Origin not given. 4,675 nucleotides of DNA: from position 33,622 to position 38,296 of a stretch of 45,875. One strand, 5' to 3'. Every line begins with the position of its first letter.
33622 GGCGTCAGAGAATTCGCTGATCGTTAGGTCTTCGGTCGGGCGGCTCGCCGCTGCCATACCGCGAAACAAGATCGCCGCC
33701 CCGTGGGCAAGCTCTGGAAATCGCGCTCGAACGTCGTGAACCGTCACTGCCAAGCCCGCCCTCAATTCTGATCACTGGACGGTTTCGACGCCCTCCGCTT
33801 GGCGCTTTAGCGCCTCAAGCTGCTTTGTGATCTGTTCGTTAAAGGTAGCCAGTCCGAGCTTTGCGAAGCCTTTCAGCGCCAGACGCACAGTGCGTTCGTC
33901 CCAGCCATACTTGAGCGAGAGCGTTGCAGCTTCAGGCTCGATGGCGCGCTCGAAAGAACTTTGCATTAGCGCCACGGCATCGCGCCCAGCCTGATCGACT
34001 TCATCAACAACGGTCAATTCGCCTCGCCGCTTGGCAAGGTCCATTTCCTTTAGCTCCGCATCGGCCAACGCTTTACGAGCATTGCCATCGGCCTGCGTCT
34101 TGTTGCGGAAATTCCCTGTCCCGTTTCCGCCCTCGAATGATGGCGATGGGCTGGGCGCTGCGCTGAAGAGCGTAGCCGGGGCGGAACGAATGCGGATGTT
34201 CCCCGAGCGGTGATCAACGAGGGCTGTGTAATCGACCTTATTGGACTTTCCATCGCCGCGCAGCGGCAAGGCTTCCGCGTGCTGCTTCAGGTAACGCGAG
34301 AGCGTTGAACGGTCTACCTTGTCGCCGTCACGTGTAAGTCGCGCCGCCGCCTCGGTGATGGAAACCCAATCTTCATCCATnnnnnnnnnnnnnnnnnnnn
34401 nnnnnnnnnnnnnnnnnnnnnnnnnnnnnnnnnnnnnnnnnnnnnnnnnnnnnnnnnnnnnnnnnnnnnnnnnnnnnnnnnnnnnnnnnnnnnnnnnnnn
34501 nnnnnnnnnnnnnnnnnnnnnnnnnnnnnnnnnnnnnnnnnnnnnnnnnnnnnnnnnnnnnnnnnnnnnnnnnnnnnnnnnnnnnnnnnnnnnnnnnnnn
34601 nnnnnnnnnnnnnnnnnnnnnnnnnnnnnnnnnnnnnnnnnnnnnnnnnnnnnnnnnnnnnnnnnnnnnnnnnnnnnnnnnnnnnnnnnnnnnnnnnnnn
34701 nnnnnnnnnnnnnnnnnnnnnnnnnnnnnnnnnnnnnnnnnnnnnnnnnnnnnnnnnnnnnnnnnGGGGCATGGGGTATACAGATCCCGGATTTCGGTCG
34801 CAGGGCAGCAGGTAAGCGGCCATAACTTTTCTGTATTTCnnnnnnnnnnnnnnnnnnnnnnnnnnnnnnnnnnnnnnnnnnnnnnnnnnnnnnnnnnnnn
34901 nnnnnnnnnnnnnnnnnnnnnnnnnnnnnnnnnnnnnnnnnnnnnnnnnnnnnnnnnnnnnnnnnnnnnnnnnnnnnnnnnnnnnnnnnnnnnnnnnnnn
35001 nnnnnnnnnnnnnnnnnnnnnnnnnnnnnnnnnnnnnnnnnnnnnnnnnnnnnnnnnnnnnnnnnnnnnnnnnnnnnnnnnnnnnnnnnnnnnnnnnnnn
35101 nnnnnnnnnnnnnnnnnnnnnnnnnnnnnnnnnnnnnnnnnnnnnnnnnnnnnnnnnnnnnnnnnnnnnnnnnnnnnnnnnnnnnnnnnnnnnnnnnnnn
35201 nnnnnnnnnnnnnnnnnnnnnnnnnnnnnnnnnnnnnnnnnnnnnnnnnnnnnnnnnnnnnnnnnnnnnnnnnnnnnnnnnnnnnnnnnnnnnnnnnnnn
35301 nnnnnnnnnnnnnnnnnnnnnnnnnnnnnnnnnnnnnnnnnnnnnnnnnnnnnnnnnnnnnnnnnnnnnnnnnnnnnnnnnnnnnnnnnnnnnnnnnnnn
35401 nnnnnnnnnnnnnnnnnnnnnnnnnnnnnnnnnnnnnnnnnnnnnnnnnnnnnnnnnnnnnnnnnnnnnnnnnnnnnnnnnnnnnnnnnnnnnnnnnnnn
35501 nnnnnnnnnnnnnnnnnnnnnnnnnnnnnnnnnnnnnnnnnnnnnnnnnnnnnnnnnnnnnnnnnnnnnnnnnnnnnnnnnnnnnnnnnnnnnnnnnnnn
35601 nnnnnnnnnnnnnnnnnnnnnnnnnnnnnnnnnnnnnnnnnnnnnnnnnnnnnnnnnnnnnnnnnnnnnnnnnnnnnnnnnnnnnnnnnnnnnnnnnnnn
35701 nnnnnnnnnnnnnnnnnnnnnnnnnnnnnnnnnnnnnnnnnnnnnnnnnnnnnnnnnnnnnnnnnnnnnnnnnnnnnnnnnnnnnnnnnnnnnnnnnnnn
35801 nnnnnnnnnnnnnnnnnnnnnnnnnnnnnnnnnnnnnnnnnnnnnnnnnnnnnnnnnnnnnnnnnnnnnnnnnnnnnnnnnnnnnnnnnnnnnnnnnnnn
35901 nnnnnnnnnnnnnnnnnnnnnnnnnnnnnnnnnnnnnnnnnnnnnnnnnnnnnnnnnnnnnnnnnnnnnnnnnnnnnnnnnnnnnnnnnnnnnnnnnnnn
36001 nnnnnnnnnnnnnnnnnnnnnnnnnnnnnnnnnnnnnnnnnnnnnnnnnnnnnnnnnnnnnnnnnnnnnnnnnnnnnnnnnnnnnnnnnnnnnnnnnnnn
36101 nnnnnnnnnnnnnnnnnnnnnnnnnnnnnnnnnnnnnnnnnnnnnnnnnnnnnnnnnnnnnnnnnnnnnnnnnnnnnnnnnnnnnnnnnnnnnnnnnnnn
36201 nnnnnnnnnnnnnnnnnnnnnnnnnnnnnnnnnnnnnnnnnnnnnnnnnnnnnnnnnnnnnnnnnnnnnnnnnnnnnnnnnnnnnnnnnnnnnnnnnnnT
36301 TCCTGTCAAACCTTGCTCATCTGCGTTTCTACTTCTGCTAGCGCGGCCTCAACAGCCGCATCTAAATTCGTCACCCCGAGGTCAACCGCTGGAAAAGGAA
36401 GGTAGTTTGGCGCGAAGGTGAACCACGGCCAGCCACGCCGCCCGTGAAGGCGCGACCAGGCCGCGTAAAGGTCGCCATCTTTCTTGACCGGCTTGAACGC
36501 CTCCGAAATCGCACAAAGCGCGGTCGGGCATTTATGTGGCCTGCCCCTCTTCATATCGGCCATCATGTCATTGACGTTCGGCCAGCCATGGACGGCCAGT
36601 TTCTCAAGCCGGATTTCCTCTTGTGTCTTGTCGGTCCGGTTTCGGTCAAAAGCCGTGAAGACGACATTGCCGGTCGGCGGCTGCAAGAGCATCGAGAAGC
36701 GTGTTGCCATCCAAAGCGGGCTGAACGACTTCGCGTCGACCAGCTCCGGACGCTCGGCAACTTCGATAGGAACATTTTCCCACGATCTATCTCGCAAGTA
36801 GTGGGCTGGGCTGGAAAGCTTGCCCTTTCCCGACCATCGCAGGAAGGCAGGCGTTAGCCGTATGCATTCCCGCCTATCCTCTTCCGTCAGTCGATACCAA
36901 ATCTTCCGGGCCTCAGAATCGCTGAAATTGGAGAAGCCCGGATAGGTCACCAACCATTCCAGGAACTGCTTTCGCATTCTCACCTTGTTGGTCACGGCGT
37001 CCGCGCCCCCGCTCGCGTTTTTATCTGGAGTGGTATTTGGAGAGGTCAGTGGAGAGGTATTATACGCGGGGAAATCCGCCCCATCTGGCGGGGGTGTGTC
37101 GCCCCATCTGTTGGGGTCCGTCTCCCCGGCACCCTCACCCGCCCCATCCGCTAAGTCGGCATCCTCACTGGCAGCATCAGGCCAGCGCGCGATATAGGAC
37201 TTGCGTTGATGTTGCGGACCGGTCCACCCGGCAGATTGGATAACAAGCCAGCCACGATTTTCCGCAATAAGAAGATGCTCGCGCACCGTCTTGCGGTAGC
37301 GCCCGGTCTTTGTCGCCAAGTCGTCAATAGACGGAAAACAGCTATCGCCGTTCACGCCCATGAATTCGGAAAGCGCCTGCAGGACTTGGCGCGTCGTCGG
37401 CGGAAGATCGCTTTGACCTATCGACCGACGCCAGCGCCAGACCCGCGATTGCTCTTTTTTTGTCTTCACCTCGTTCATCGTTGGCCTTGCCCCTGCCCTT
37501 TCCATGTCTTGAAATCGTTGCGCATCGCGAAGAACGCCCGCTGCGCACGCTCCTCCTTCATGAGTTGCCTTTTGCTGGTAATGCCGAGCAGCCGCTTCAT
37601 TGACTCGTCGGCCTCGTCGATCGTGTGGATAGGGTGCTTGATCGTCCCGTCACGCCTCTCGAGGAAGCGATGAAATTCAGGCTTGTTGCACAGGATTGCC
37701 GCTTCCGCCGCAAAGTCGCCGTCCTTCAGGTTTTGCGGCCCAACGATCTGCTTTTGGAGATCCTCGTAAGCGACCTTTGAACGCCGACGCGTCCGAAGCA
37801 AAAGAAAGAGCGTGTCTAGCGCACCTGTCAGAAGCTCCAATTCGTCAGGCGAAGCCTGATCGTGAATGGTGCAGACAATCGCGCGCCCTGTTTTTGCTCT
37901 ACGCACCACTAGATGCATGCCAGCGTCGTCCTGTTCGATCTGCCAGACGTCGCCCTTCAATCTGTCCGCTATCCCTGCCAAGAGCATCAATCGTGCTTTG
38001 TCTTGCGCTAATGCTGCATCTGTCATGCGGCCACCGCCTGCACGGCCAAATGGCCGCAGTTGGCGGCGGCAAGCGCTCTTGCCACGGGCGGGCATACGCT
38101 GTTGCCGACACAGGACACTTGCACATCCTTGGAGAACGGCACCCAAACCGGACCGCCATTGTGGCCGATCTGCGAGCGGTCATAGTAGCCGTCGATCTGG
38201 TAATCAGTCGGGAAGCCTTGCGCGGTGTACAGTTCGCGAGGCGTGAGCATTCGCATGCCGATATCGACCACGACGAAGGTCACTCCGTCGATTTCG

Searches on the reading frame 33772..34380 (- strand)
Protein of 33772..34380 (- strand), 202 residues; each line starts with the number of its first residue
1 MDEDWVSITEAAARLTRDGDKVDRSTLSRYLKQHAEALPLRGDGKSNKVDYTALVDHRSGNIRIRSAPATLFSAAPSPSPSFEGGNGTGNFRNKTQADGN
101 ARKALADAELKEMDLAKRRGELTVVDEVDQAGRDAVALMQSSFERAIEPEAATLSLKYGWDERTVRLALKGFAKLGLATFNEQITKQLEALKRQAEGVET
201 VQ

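Call 86: search_protein_families(library=phrogs, proteins=[window:33772-34380:-], max_evalue=0.01)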
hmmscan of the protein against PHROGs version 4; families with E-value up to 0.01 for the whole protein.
window:33772-34380:- (202 aa): 1 family
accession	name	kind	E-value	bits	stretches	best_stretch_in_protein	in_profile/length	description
phrog_57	-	head and packaging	1e-09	39.6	1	1-188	8-177/199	terminase small subunit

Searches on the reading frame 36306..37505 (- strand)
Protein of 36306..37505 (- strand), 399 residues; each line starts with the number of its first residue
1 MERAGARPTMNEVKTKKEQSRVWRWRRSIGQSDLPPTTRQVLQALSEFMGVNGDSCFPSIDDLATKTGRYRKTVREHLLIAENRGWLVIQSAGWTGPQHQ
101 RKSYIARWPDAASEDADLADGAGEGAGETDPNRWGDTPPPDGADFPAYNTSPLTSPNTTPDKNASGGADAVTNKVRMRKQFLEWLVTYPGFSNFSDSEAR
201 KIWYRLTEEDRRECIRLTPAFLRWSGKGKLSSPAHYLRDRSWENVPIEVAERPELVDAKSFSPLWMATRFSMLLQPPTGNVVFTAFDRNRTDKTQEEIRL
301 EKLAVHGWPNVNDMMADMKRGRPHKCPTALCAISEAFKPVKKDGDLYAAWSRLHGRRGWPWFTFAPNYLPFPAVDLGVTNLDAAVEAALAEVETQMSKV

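Call 13: search_protein_families(library=pfam, proteins=[window:36306-37505:-], max_evalue=0.01)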
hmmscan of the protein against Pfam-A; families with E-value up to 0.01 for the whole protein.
window:36306-37505:- (399 aa): 1 family
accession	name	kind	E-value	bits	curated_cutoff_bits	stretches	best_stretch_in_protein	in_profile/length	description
PF13730.12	HTH_36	-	1.4e-06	28.4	25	1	34-87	3-55/55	Helix-turn-helix domain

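Call 14: search_protein_families(library=phrogs, proteins=[window:36306-37505:-], max_evalue=0.01)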
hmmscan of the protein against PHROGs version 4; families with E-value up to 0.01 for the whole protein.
window:36306-37505:- (399 aa): 6 families
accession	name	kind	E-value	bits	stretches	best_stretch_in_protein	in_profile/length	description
phrog_270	-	DNA, RNA and nucleotide metabolism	1.3e-30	108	1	20-398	29-370/383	replication initiation protein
phrog_391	-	DNA, RNA and nucleotide metabolism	9.2e-07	29.8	1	31-165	12-162/298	replication initiation O-like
phrog_1032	-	DNA, RNA and nucleotide metabolism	0.00042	21.4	1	35-91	16-71/281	replication initiation protein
phrog_15053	-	unknown function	0.0024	18.1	1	28-92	38-102/343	-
phrog_11896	-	DNA, RNA and nucleotide metabolism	0.0035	18.3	1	38-88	22-71/225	primosomal protein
phrog_3502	-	unknown function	0.0046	18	1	28-85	43-99/131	-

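Call 39: search_protein_families(library=ncbifam, proteins=[window:36306-37505:-], max_evalue=0.01)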
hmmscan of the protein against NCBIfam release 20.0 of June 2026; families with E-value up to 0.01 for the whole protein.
window:36306-37505:- (399 aa): 0 families

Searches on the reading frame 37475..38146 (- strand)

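Call 13: search_protein_families(library=pfam, proteins=[window:37475-38146:-], max_evalue=0.01)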
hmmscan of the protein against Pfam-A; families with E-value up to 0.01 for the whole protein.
window:37475-38146:- (223 aa): 0 families

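Call 86: search_protein_families(library=phrogs, proteins=[window:37475-38146:-], max_evalue=0.01)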
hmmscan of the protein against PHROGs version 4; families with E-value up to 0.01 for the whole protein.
window:37475-38146:- (223 aa): 3 families
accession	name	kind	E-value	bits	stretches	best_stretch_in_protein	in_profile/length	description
phrog_10379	-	unknown function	1.6e-31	110.5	1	47-219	4-177/177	-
phrog_5358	-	unknown function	9.8e-11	42.6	1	146-217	5-73/77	-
phrog_19763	-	unknown function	5.5e-06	27.7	1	136-217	79-157/161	-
